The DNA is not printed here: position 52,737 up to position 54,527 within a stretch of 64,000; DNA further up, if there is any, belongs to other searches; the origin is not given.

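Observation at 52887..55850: Family E: convergent inverted duplicate of an uncharacterised 497-aa membrane protein whose 3' ends overlap by 18 nt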

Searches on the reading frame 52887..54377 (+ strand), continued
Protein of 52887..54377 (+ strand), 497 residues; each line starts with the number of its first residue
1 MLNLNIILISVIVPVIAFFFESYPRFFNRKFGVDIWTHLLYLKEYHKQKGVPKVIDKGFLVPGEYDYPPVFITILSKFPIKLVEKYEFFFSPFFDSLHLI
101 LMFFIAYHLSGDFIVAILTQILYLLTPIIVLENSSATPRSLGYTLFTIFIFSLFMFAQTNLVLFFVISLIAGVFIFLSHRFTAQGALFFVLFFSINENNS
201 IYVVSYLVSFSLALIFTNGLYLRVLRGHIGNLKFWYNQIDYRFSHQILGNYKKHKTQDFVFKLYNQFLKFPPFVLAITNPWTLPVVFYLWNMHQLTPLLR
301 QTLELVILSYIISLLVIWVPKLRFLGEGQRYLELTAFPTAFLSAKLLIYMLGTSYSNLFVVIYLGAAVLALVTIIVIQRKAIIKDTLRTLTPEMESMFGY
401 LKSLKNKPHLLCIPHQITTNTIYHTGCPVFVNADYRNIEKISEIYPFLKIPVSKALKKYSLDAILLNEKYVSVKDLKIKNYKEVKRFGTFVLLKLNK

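Call 24: search_protein_families(library=pfam, proteins=[L020:1529-2623:+, L020:2614-3882:+, L020:3917-4735:+, L020:4735-5847:+, L020:5876-7042:+, L020:7042-7995:+, L020:9500-10237:+, L020:10245-10865:-, L020:10828-12288:-, L020:12294-13553:-], max_evalue=0.0001)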
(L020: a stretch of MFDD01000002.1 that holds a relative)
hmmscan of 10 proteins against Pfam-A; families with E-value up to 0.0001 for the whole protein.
L020:1529-2623:+ (365 aa): 0 families

L020:2614-3882:+ (423 aa): 1 family
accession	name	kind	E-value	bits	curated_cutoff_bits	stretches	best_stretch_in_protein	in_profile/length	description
PF01943.22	Polysacc_synt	-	1.6e-18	67.6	28.2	1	17-283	3-272/274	Polysaccharide biosynthesis protein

L020:3917-4735:+ (273 aa): 2 families
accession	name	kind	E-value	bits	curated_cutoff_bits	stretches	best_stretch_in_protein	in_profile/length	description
PF00535.33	Glycos_transf_2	-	3.4e-23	82.8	23.3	1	12-179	1-167/168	Glycosyl transferase family 2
PF13641.12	Glyco_tranf_2_3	-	1.8e-05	25.3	27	1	11-204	3-200/230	Glycosyltransferase like family 2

L020:4735-5847:+ (371 aa): 4 families
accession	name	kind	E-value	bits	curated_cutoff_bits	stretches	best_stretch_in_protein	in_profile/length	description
PF00534.26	Glycos_transf_1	-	8.2e-34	117.1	26.4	1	177-337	6-165/172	Glycosyl transferases group 1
PF13692.12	Glyco_trans_1_4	-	6.5e-30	104.7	27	1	187-328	2-140/142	Glycosyl transferases group 1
PF20706.3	GT4-conflict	-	1.4e-16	61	26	1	155-306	164-323/385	Family 4 Glycosyltransferase in conflict systems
PF13439.12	Glyco_transf_4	-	8.3e-10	39.4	28.5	1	17-174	2-168/170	Glycosyltransferase Family 4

L020:5876-7042:+ (389 aa): 3 families
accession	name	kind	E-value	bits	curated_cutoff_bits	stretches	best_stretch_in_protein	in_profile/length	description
PF01041.23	DegT_DnrJ_EryC1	-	2e-136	455.4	19.8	1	18-380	5-359/360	DegT/DnrJ/EryC1/StrS aminotransferase family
PF00155.27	Aminotran_1_2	-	1.4e-12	47.9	19.7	1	39-165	44-192/361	Aminotransferase class I and II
PF01053.26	Cys_Met_Meta_PP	-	1.1e-06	27.9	27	1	37-164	52-179/381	Cys/Met metabolism PLP-dependent enzyme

L020:7042-7995:+ (318 aa): 6 families
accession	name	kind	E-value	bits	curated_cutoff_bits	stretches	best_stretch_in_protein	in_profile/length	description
PF00583.31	Acetyltransf_1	-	7.1e-12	46.1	20.7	1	206-303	27-116/116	Acetyltransferase (GNAT) family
PF13508.13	Acetyltransf_7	-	8.8e-11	42.5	27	1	214-304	3-83/84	Acetyltransferase (GNAT) domain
PF13673.13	Acetyltransf_10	-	6.9e-10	39.4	23.6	1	204-309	22-113/128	Acetyltransferase (GNAT) domain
PF13523.12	Acetyltransf_8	-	1.7e-06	28.1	27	1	199-307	30-141/145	Acetyltransferase (GNAT) domain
PF13302.13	Acetyltransf_3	-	3.9e-06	28.1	25.4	1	161-304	4-138/138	Acetyltransferase (GNAT) domain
PF08445.16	FR47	-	3.3e-05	24.2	22.1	0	226-308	2-82/86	FR47-like protein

L020:9500-10237:+ (246 aa): 7 families
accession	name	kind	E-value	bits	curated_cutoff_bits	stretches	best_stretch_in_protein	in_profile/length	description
PF13489.12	Methyltransf_23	-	1.1e-15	58.2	27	1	35-175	20-162/164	Methyltransferase domain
PF08241.18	Methyltransf_11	-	6.5e-12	46.4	21.2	1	42-136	1-95/95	Methyltransferase domain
PF08242.18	Methyltransf_12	-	5.6e-11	43.5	30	1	42-134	1-98/98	Methyltransferase domain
PF13847.12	Methyltransf_31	-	5.1e-09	36.4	27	1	38-140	4-113/145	Methyltransferase domain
PF13649.12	Methyltransf_25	-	1.5e-08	35.7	27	1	42-132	2-97/97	Methyltransferase domain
PF02353.26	CMAS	-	6.8e-06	26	27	1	29-135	51-163/273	Mycolic acid cyclopropane synthetase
PF08003.17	Methyltransf_9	-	1.2e-05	24.9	23.8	1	21-136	100-217/315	Protein of unknown function (DUF1698)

L020:10245-10865:- (207 aa): 9 families
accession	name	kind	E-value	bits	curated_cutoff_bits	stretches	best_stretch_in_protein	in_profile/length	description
PF08241.18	Methyltransf_11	-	6.9e-21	75.1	21.2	1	49-133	1-86/95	Methyltransferase domain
PF13489.12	Methyltransf_23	-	1.2e-17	64.6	27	1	38-187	15-160/164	Methyltransferase domain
PF13649.12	Methyltransf_25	-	1.4e-17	64.5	27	1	48-133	1-92/97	Methyltransferase domain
PF13847.12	Methyltransf_31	-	3.3e-17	63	27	1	47-133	6-100/145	Methyltransferase domain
PF08242.18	Methyltransf_12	-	6.6e-13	49.7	30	1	49-132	1-90/98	Methyltransferase domain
PF07021.18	MetW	-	2.1e-10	41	21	1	47-146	16-113/193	Methionine biosynthesis protein MetW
PF01209.24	Ubie_methyltran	-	3.3e-06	27.1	20.1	1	37-133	40-142/233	ubiE/COQ5 methyltransferase family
PF08003.17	Methyltransf_9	-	1.3e-05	24.8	23.8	1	36-129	107-204/315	Protein of unknown function (DUF1698)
PF03291.22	mRNA_G-N7_MeTrfase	-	5.7e-05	22.8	26.6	0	21-81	41-97/315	mRNA (guanine-N(7))-methyltransferase domain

L020:10828-12288:- (487 aa): 1 family
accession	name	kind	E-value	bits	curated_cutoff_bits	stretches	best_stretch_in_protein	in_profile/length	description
PF09594.16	GT87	-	9e-05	22.8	25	0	205-390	47-237/237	Glycosyltransferase family 87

L020:12294-13553:- (420 aa): 1 family
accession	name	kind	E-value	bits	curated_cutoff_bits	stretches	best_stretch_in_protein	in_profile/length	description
PF16822.11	ALGX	-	2.9e-11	44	26.5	1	306-416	20-132/268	SGNH hydrolase-like domain, acetyltransferase AlgX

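Call 25: predict_structure(alignment_id=A1)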
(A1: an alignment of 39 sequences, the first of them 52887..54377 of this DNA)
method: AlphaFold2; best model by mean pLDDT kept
length: 497 residues; sequences in the alignment: 39
mean_pLDDT: 91.5   pTM: 0.90
mean pLDDT of the five models: 91.5, 90.4, 89.7, 88.4, 85.2
residues with pLDDT >= 90: 361; 70-90: 126; 50-70: 9; < 50: 1
segments of 3 or more residues with pLDDT < 50: none
pLDDT, mean of each block of 10 residues (from residue 1): 83 96 90 84 92 91 92 90 88 93 96 97 95 78 96 97 98 95 96 97 98 95 94 91 75 71 79 86 90 90 96 91 87 96 96 95 97 95 88 96 97 92 96 91 90 93 94 88 96 89
secondary structure, 60 per line:
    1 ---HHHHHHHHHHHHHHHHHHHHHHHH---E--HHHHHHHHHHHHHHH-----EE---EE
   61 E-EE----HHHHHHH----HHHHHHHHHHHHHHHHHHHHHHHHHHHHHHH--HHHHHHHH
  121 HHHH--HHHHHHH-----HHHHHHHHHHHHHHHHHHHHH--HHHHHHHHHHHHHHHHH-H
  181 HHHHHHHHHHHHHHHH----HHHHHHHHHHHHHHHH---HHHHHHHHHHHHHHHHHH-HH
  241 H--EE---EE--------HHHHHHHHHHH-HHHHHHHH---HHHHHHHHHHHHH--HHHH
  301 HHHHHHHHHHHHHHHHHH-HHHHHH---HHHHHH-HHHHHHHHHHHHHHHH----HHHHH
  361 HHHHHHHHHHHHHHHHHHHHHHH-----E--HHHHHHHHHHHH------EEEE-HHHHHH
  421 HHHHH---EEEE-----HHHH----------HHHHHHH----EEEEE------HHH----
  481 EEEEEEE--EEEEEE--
elements in order: H4-27 H34-48 E59-61 H69-75 H80-110 H113-124 H127-133 H139-159 H162-178 H180-196 H201-216 H220-237 H259-269 H271-278 H282-294 H297-318 H320-325 H329-334 H336-351 H356-383 H392-403 E410-413 H415-425 E429-432 H438-441 H452-458 E463-467 E481-487 E490-495
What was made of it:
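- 52887..54380 (+): Gene A: 497-aa polytopic membrane protein of GT-C fold, the fast-diverged paralogue. It occupies the ancestral slot directly after the GNAT gene. AF2 model with pLDDT 91.5 and pTM 0.90 (call 25).
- On GT-C fold glycosyltransferase superfamily: AF2 model with pLDDT 91.5 (call 25).
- Fold: the AF2 model has pLDDT 91.5 (call 25).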

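Call 27: search_protein_representatives(alignment_id=A1)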
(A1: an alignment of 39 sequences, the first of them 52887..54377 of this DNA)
Query: 39 sequences, 496 profile positions. Proteins with E-value up to 0.001 (for the whole library): 1414; up to 1e-10: 906; up to 1e-30: 300. The best 150 are listed.
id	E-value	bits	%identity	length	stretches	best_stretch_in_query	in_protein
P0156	2.4e-216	736.0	-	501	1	2-496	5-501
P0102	8.1e-214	727.7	-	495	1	3-495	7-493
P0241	3.5e-186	636.5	-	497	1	1-496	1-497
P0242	2.7e-182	623.7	-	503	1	1-495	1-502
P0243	1.4e-175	601.6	-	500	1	3-494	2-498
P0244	3.8e-155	534.2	-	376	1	122-496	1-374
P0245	4.4e-142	491.1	-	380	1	122-495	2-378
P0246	4.2e-138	478.0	-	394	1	50-435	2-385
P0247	1.1e-129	450.2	-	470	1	40-495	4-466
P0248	3.2e-125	435.5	-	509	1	3-496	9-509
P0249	8.8e-121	420.8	-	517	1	3-495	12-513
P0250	2.1e-118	412.9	-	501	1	11-495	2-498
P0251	2.1e-113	396.5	-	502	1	2-496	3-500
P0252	1.1e-109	384.2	-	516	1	6-495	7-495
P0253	1.1e-107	377.6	-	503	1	3-496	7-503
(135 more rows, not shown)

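Call 28: fold_search(model_id=the predicted structure, library=pdb)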
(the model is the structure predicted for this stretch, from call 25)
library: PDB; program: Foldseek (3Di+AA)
matches with E <= 10: 357; with E <= 0.001: 24
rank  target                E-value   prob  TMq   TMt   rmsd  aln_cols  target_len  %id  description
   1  8age_A                1.6e-06  1.00  0.59  0.47   9.8       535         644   11  Structure of yeast oligosaccharylransferase complex with acceptor peptide bound (released 2022-12-07)
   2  8agc_A                1.1e-05  1.00  0.56  0.42  16.6       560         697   12  Structure of yeast oligosaccharylransferase complex with lipid-linked oligosaccharide and non-acceptor peptide bound (released 2022-12-07)
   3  6s7t_A                1.2e-05  1.00  0.59  0.43  14.2       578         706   11  Cryo-EM structure of human oligosaccharyltransferase complex OST-B (released 2019-12-18)
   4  8b6l_I                1.4e-05  1.00  0.50  0.38  18.4       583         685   12  Subtomogram average of the human Sec61-TRAP-OSTA-translocon (released 2022-12-07)
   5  6s7o_A                1.8e-05  1.00  0.57  0.45   8.8       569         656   10  Cryo-EM structure of human oligosaccharyltransferase complex OST-A (released 2019-12-18)
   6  7e9s_A                1.9e-05  1.00  0.55  0.35  11.2       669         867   12  Archaeal oligosaccharyltransferase AglB from Archaeoglobus fulgidus in complex with an inhibitory peptide and a dolich (released 2021-09-08)
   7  7zlg_A                2.0e-05  1.00  0.63  0.50   8.3       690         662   10  Cryo-EM structure of C-mannosyltransferase CeDPY19, in complex with acceptor peptide and bound to CMT2-Fab and anti-Fa (released 2023-01-11)
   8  7zli_A                2.5e-05  1.00  0.63  0.49   8.1       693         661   12  Cryo-EM structure of C-mannosyltransferase CeDPY19, in complex with Dol25-P-Man and bound to CMT2-Fab and anti-Fab nan (released 2023-01-11)
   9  9n9j_I                2.9e-05  1.00  0.53  0.40  17.5       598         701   11  Structure of a GRP94 folding intermediate engaged with a CCDC134- and FKBP11-bound secretory translocon (released 2025-11-19)
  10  8agb_A                3.2e-05  1.00  0.56  0.44  12.0       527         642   12  Structure of yeast oligosaccharylransferase complex with lipid-linked oligosaccharide bound (released 2022-12-07)
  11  8pn9_A                3.5e-05  1.00  0.57  0.45   9.0       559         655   11  Structure of human oligosaccharyltransferase OST-A complex bound to NGI-1 (released 2024-05-08)
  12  6ezn_F                3.9e-05  1.00  0.62  0.49  13.0       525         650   12  Cryo-EM structure of the yeast oligosaccharyltransferase (OST) complex (released 2018-01-17)
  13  5ogl_A                4.8e-05  1.00  0.53  0.40  13.5       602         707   11  Structure of bacterial oligosaccharyltransferase PglB in complex with an acceptor peptide and an lipid-linked oligosac (released 2017-10-25)
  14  3wak                  5.2e-05  1.00  0.59  0.37  13.0       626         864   12  Crystal structure of the Archaeoglobus fulgidus oligosaccharyltransferase (O29867_ARCFU) in the apo form (released 2013-10-30)
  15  6c26_A                5.6e-05  1.00  0.58  0.46  12.8       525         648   11  The Cryo-EM structure of a eukaryotic oligosaccharyl transferase complex (released 2018-01-31)
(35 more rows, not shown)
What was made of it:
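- Foldseek against the PDB returns 24 hits at E<=1e-3, all of them GT-C enzymes: STT3, AglB, PglB, DPY19 and ArnT, with TM-scores normalised to the query (TMq) of 0.50-0.63 (call 28).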

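Call 33: search_solved_structures(query=A1, max_evalue=10, show_alignments=2)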
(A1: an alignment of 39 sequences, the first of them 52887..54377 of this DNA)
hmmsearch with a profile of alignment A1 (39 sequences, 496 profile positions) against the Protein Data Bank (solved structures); distinct sequences matched with E-value up to 10: 2.
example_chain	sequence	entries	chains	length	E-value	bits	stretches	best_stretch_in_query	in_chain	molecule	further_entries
3rh2_A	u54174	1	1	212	0.09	15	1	70-139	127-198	Hypothetical TetR-like transcriptional regulator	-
1y23_A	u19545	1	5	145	0.41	12.8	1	183-246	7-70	Histidine triad protein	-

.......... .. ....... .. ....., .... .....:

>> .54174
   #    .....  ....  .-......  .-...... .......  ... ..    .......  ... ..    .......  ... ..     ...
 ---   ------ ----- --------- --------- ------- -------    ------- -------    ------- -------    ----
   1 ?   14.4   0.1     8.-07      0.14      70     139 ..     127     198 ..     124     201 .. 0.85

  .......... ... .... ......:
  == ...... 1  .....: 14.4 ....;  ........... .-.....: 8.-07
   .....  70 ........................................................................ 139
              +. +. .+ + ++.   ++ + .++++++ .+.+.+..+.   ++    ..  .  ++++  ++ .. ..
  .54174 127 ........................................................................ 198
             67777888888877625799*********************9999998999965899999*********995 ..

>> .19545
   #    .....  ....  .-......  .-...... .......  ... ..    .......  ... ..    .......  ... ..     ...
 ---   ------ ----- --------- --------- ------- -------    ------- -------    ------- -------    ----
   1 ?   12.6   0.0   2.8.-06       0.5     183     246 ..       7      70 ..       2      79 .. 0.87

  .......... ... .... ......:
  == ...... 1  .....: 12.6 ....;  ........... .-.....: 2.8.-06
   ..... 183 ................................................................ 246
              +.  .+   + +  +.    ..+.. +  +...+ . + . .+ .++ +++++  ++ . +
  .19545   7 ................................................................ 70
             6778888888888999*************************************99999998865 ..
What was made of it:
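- On GT66 oligosaccharyltransferase (STT3/AglB/PglB): The family profile found no OST in the PDB (call 33).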
